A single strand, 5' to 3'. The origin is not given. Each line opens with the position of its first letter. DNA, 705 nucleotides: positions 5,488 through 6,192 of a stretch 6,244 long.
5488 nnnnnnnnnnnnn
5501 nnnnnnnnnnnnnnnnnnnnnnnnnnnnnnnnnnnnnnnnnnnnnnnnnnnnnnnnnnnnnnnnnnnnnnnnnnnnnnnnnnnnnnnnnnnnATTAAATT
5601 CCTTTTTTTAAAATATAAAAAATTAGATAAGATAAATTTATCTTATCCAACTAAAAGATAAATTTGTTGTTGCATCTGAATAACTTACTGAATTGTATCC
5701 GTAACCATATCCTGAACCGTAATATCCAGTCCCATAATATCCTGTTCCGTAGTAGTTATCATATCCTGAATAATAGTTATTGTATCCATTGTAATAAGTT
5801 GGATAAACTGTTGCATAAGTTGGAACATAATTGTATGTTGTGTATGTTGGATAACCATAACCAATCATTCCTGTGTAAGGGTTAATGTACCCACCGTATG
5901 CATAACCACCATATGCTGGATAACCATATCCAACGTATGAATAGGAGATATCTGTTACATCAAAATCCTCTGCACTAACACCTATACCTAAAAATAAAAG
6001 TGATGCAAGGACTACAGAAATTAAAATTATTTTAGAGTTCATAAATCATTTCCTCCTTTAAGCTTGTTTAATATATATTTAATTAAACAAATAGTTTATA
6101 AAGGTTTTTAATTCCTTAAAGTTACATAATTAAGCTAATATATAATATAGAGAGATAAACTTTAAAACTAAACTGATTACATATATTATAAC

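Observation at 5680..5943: Extreme Gly/Tyr low-complexity secreted protein with [G/S/T]-Y-[G/S/T] stickers and GTGYY tandem repeats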

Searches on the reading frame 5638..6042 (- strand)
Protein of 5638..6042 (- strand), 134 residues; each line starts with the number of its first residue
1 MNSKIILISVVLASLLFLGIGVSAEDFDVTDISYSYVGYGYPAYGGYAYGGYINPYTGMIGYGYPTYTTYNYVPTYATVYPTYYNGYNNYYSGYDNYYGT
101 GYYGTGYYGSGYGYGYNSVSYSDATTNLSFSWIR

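Call 6: search_protein_families(library=pfam, proteins=[window:5638-6042:-], max_evalue=0.1)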
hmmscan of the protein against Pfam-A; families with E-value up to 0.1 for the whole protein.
window:5638-6042:- (134 aa): 0 families

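Call 7: find_encoding_contigs(protein=window:5638-6042:-, flank=10000)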
Protein window:5638-6042:- (134 aa): 8 contigs read that carry it; 6 places shown.
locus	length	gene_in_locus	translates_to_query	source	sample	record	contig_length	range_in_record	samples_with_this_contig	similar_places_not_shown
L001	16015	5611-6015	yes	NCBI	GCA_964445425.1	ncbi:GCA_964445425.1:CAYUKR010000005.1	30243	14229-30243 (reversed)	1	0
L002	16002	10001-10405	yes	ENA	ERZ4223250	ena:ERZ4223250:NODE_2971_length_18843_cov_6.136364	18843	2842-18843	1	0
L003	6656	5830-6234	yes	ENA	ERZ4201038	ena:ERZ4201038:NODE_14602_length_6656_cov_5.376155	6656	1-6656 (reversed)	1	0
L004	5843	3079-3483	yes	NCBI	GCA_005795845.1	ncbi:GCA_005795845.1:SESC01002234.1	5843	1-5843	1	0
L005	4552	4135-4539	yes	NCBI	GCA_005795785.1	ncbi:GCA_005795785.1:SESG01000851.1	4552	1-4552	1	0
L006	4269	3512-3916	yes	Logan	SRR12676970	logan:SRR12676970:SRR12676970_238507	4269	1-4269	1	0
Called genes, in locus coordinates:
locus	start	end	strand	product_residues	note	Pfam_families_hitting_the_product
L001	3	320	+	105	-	?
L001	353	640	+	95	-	PF00428:Ribosomal_60s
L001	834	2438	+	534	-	PF00270:DEAD, PF04851:ResIII, PF21210:RNA_helicase_helical, PF00271:Helicase_C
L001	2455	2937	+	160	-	PF18931:DUF5680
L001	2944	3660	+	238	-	PF02732:ERCC4, PF00633:HHH (faint), PF12826:HHH_2, PF14520:HHH_5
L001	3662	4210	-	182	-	-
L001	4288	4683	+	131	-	PF01201:Ribosomal_S8e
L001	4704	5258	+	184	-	PF09721:Exosortase_EpsH (weak)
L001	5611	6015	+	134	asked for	-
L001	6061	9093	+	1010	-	-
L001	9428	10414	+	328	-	PF00297:Ribosomal_L3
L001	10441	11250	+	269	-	PF00573:Ribosomal_L4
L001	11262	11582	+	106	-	PF00276:Ribosomal_L23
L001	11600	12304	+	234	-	PF03947:Ribosomal_L2_C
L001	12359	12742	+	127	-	PF00203:Ribosomal_S19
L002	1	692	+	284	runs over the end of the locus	-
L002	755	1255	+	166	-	-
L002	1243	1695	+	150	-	-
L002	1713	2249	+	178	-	-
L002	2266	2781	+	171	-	-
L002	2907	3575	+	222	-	PF00687:Ribosomal_L1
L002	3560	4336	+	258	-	PF00466:Ribosomal_L10, PF17777:RL10P_insert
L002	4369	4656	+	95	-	PF00428:Ribosomal_60s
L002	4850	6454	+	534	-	PF00270:DEAD, PF04851:ResIII, PF21210:RNA_helicase_helical, PF00271:Helicase_C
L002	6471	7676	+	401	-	PF18931:DUF5680, PF02732:ERCC4, PF00633:HHH (faint), PF12826:HHH_2, PF14520:HHH_5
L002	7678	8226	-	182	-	-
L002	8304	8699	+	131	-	PF01201:Ribosomal_S8e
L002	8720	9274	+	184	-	PF09721:Exosortase_EpsH (weak)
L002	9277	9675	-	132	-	-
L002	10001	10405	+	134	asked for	-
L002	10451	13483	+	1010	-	-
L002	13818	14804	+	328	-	PF00297:Ribosomal_L3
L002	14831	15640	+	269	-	PF00573:Ribosomal_L4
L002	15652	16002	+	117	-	?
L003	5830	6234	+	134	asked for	-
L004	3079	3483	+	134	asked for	-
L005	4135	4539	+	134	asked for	-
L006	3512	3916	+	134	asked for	-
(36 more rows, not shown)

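Call 10: search_protein_families(library=ncbifam, proteins=[L002:8720-9274:+, L002:9277-9675:-, window:5638-6042:-, L002:7678-8226:-], max_evalue=1)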
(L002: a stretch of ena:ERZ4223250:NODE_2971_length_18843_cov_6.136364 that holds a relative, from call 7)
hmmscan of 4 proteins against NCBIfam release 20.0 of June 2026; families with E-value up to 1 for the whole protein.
L002:8720-9274:+ (184 aa): 8 families
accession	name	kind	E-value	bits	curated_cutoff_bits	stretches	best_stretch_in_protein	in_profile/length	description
TIGR04178.1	exo_archaeo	signature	5.2e-13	49.1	23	1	86-173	3-93/97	exosortase/archaeosortase family protein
NF046081.1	exosort_XrtX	exception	5.5e-07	29.6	170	1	20-177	7-164/168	exosortase X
TIGR04177.1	exosort_XrtH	exception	6.3e-06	26.3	86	1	32-175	14-155/158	exosortase H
TIGR04152.1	exosort_VPLPA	exception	0.001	18.3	400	1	93-182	163-252/486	VPLPA-CTERM-specific exosortase XrtD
TIGR04175.1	archaeo_artD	exception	0.0024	17.9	125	1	17-172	4-141/150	archaeosortase D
TIGR00898.1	2A0119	subfamily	0.1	11.3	550.75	1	47-145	356-418/506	cation transport protein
NF045528.1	heimosortase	equivalog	0.18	11.8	130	0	20-147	7-148/199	heimdallarchaeosortase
NF007564.0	PRK10191.1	equivalog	0.92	9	196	1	99-143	19-63/162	colanic acid biosynthesis acetyltransferase WcaB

L002:9277-9675:- (132 aa): 3 families
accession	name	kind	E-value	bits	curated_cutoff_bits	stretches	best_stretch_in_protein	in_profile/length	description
NF033872.1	SidA_fam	subfamily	0.0024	16.8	60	1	3-61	252-309/379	T4SS effector SidA family protein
NF038071.1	lat_flg_LafA_2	exception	0.018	14.4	365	1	5-112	102-209/284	lateral flagellin LafA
NF043007.1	CysBLyMetC_Staph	equivalog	0.022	13.7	700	1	20-111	189-280/378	cystathionine beta-lyase MetC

window:5638-6042:- (134 aa): 0 families

L002:7678-8226:- (182 aa): 2 families
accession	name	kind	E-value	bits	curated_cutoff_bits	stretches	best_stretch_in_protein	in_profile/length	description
NF011465.1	PRK14886.1-1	equivalog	3.4e-09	36.9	40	1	20-177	2-158/162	KEOPS complex subunit Cgi121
NF005116.0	PRK06548.1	equivalog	0.039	13.9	280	1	67-141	43-115/161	ribonuclease H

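Call 11: find_homologous_proteins(query=window:5638-6042:-, max_evalue=0.01)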
Query window:5638-6042:- (134 aa): 3 proteins with E <= 0.01 among 2206 candidates.
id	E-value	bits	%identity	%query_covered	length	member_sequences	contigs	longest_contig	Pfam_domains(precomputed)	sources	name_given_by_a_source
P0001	2.8e-39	152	58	100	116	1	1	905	-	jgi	jgi:hypothetical protein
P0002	6.6e-28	115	55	100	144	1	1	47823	-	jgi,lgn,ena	-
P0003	2.5e-20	91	68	45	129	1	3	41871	-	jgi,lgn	-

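Call 13: find_encoding_contigs(protein=P0002, flank=10000, max_places=4)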
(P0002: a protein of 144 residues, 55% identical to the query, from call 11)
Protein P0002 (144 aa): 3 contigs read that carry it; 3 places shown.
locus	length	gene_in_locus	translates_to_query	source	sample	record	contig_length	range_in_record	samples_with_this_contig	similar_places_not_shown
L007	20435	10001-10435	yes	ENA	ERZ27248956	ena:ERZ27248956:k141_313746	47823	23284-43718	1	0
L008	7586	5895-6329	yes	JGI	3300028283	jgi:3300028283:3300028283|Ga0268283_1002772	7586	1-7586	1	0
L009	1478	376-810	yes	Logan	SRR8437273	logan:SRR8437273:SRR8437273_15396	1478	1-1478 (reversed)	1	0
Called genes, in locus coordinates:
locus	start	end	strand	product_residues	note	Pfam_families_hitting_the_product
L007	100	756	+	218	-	PF00687:Ribosomal_L1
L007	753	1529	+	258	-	PF00466:Ribosomal_L10, PF17777:RL10P_insert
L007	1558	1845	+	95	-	PF00428:Ribosomal_60s (weak)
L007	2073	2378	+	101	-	PF26688:RHH_12 (weak)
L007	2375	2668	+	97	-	PF05016:ParE_toxin (weak), PF15738:YafQ_toxin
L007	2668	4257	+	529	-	PF04851:ResIII, PF00176:SNF2-rel_dom (weak), PF00270:DEAD, PF21210:RNA_helicase_helical, PF00271:Helicase_C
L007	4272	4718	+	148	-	PF18931:DUF5680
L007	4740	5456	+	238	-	PF02732:ERCC4, PF00633:HHH (faint), PF12826:HHH_2, PF14520:HHH_5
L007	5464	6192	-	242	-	-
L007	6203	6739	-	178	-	PF08617:CGI-121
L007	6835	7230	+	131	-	PF01201:Ribosomal_S8e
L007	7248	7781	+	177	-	PF09721:Exosortase_EpsH (weak)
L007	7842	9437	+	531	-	-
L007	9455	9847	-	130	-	-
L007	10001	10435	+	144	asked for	-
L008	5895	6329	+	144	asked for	-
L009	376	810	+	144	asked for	-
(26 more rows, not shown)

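Call 14: find_encoding_contigs(protein=P0003, flank=10000, max_places=4)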
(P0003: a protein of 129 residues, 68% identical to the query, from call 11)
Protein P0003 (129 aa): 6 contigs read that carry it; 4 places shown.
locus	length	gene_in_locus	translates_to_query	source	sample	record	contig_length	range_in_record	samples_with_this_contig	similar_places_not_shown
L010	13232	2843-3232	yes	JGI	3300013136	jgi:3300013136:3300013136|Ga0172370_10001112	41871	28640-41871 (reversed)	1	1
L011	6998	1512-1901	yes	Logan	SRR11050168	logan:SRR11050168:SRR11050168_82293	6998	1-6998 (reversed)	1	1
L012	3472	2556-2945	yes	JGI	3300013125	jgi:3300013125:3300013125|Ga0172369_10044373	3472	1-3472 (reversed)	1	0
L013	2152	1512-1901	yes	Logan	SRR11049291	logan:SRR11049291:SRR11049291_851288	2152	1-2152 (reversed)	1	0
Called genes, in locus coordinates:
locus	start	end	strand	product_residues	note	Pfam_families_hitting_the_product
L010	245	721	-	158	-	-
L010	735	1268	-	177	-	-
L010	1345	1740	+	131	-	PF01201:Ribosomal_S8e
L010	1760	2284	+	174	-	PF09721:Exosortase_EpsH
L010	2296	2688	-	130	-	-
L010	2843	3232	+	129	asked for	-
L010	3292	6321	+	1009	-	-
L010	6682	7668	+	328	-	PF00297:Ribosomal_L3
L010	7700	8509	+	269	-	PF00573:Ribosomal_L4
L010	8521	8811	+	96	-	PF00276:Ribosomal_L23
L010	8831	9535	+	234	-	PF03947:Ribosomal_L2_C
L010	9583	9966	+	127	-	PF00203:Ribosomal_S19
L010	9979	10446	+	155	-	PF00237:Ribosomal_L22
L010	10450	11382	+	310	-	PF07650:KH_2, PF00189:Ribosomal_S3_C (weak)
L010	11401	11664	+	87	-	PF00831:Ribosomal_L29 (weak)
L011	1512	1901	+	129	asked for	-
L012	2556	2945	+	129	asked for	-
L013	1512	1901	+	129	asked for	-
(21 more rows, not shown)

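Call 18: find_related_loci(query=A1, collection=genome_contigs, flank=8000)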
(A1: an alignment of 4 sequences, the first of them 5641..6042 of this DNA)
Query A1 (134 aa) in genome_contigs; peptide patterns used: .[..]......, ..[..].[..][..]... (x = any residue, [..] = any of these).
105 stretches matched a pattern, but none encodes a relative of the query by tblastn (E <= 1e-3).

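Call 24: search_protein_representatives(alignment_id=A1)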
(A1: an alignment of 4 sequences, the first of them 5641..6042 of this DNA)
Query: 4 sequences, 137 profile positions. Proteins with E-value up to 0.001 (for the whole library): 5; up to 1e-10: 1; up to 1e-30: 1. The best 5 are listed.
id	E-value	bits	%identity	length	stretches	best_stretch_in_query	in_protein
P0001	3.0e-46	173.5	-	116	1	1-137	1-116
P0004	9.8e-06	42.3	-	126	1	16-135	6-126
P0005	1.6e-05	41.6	-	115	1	1-97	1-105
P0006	3.0e-05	40.7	-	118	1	1-95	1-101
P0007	2.9e-04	37.5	-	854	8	39-84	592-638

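Call 26: find_encoding_contigs(protein=P0005, flank=10000, max_places=3)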
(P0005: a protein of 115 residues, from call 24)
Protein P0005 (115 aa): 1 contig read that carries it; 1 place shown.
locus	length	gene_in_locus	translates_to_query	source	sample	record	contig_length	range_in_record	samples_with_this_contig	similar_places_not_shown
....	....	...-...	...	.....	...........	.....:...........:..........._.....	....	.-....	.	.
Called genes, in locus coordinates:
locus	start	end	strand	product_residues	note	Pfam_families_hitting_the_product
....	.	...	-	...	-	?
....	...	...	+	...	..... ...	-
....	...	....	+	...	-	?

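Call 27: find_encoding_contigs(protein=P0006, flank=10000, max_places=3)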
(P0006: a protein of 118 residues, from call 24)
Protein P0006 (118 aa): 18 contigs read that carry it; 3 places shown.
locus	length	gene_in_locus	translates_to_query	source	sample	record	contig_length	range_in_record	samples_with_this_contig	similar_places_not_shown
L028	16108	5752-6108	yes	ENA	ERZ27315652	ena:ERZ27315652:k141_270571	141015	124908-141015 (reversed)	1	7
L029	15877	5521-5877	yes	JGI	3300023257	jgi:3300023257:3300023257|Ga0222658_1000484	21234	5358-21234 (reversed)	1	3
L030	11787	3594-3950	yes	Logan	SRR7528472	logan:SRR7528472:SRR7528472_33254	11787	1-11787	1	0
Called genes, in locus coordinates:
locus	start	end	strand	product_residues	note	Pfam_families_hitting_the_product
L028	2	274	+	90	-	?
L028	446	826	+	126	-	-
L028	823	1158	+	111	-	PF05635:23S_rRNA_IVP (weak), PF22296:bAvd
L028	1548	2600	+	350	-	PF00078:RVT_1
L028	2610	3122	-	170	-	PF08617:CGI-121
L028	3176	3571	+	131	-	PF01201:Ribosomal_S8e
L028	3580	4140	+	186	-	-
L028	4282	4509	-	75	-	-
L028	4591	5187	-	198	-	-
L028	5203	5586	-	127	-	-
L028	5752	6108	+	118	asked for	-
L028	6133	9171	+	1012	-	-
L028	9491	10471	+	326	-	PF00297:Ribosomal_L3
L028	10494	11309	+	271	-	PF00573:Ribosomal_L4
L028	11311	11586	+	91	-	PF00276:Ribosomal_L23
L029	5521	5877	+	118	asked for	-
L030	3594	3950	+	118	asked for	-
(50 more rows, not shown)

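Call 28: find_encoding_contigs(protein=P0004, flank=10000, max_places=3)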
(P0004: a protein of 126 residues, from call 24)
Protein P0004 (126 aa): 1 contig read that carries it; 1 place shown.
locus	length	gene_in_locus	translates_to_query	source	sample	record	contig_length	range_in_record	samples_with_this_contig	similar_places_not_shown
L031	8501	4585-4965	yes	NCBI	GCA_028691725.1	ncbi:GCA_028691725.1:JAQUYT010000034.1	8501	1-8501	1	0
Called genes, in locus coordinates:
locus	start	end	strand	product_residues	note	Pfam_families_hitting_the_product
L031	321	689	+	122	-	PF05635:23S_rRNA_IVP (faint)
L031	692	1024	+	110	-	PF22296:bAvd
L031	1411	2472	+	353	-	PF00078:RVT_1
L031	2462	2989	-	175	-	-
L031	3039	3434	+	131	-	PF01201:Ribosomal_S8e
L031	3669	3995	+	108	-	-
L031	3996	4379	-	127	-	-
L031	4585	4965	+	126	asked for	-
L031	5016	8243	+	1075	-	-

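Call 31: find_homologous_proteins(query=A2, max_evalue=0.01)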
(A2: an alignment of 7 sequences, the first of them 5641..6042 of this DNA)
Query A2 (7 sequences) (134 aa, profile of the alignment): 13 proteins with E <= 0.01 among 6047 candidates.
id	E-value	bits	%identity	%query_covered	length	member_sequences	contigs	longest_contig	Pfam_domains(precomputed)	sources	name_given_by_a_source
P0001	2.8e-39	153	58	100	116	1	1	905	-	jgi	jgi:hypothetical protein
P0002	2.5e-37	146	55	100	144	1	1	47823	-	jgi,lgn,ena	-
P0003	1.2e-35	141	68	45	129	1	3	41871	-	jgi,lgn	-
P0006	2.1e-26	111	32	99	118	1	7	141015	-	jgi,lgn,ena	-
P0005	4.3e-26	110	42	28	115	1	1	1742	-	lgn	-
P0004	2.0e-23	101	33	96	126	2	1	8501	-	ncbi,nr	ncbi:MAG: hypothetical protein PHR26_02770 [Candidatus ainarchaeum sp.]|nr:hypothetical protein [Can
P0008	1.8e-19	89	35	43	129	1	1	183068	-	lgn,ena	-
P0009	2.4e-18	85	37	99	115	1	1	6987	-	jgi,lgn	-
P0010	8.4e-18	83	35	99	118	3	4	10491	-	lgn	-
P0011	3.2e-17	81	43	46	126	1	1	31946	-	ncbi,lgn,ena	-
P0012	4.5e-16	78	37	100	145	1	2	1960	-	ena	-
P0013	3.1e-15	75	44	58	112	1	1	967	-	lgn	-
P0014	1.5e-7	50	42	70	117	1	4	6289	-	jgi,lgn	jgi:hypothetical protein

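Call 37: predict_structure(alignment_id=A2)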
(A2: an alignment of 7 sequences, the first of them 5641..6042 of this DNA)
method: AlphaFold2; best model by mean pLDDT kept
length: 134 residues; sequences in the alignment: 7
mean_pLDDT: 44.4   pTM: 0.17
mean pLDDT of the five models: 44.4, 44.2, 42.0, 41.1, 41.0
residues with pLDDT >= 90: 0; 70-90: 17; 50-70: 14; < 50: 103
segments of 3 or more residues with pLDDT < 50: 26-122, 132-134
pLDDT, mean of each block of 10 residues (from residue 1): 82 78 50 42 38 39 33 31 29 30 30 43 50 49
secondary structure, 60 per line:
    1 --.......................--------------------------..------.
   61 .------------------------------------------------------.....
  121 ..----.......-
elements in order: H3-25 E116-122 E127-133

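Call 49: find_encoding_contigs(protein=P0008, flank=7000, max_places=1)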
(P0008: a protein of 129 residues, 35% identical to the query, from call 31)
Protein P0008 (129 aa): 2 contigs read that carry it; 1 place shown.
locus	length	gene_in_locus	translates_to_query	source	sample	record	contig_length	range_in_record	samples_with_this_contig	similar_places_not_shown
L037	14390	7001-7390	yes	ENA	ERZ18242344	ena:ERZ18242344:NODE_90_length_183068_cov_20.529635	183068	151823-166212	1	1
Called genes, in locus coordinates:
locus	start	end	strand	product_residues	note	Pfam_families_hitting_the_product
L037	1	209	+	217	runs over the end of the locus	PF00687:Ribosomal_L1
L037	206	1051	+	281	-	PF00466:Ribosomal_L10, PF17777:RL10P_insert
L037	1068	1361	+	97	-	PF00428:Ribosomal_60s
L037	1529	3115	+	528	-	PF00270:DEAD, PF04851:ResIII, PF00176:SNF2-rel_dom (weak), PF21210:RNA_helicase_helical, PF00271:Helicase_C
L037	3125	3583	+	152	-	PF18931:DUF5680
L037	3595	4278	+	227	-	PF02732:ERCC4, PF12826:HHH_2, PF14520:HHH_5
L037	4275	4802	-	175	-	PF08617:CGI-121 (weak)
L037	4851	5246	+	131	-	PF01201:Ribosomal_S8e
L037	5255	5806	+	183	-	-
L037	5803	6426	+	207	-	PF02223:Thymidylate_kin (faint)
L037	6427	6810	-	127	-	-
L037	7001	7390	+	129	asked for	-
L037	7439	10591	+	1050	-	-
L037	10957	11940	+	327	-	PF00297:Ribosomal_L3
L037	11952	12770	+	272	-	PF00573:Ribosomal_L4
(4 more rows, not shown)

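Call 50: find_encoding_contigs(protein=P0014, flank=7000, max_places=2)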
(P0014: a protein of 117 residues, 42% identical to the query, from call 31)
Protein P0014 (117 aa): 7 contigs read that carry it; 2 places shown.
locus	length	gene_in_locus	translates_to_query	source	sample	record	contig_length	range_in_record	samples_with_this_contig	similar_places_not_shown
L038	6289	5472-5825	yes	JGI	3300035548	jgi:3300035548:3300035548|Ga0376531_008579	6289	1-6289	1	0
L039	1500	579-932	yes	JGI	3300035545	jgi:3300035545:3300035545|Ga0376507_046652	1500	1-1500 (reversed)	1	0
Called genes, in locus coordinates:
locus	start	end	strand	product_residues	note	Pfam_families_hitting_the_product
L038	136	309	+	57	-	-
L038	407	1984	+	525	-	PF00270:DEAD, PF04851:ResIII, PF16203:ERCC3_RAD25_C (faint), PF21210:RNA_helicase_helical, PF00271:Helicase_C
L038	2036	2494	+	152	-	PF18931:DUF5680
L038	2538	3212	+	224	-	PF02732:ERCC4, PF14520:HHH_5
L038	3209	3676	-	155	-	-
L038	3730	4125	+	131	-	PF01201:Ribosomal_S8e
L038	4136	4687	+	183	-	-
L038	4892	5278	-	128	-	-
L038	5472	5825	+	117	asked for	-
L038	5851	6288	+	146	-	?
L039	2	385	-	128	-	?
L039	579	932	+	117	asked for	-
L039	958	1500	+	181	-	?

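Call 59: search_solved_structures(query=A2, max_evalue=1)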
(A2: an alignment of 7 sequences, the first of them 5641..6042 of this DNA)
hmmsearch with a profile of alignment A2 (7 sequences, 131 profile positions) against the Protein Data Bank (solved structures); distinct sequences matched with E-value up to 1: 11.
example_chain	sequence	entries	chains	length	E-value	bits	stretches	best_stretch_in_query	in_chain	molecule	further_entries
5jyl_B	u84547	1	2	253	0.016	19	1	34-110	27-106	scFv TSP7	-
6h3t_H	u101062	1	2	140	0.039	17.8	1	34-113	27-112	scFv 1C11 VH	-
1xiw_D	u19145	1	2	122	0.06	17.2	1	33-104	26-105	immunoglobulin heavy chain variable region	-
9cia_B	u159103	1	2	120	0.07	17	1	33-104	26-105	UCHT1 Fab chain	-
9jy2_B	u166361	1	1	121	0.07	17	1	33-104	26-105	Fab heavy chain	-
7dq7_H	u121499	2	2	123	0.16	15.8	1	34-112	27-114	5F5 VH | 5F5 heavy chain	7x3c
9jy0_B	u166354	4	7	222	0.22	15.4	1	33-104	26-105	Fab heavy chain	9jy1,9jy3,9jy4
9ci8_B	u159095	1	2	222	0.23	15.3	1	33-104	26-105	UCHT1 Fab chain 2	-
6ad0_H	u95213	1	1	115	0.32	14.9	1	34-111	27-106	VH of Fab 2G8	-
6qu9_H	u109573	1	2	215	0.42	14.5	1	33-109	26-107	FAB 4B12 heavy chain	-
7dfp_C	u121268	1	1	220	0.73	13.7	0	33-111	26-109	FabH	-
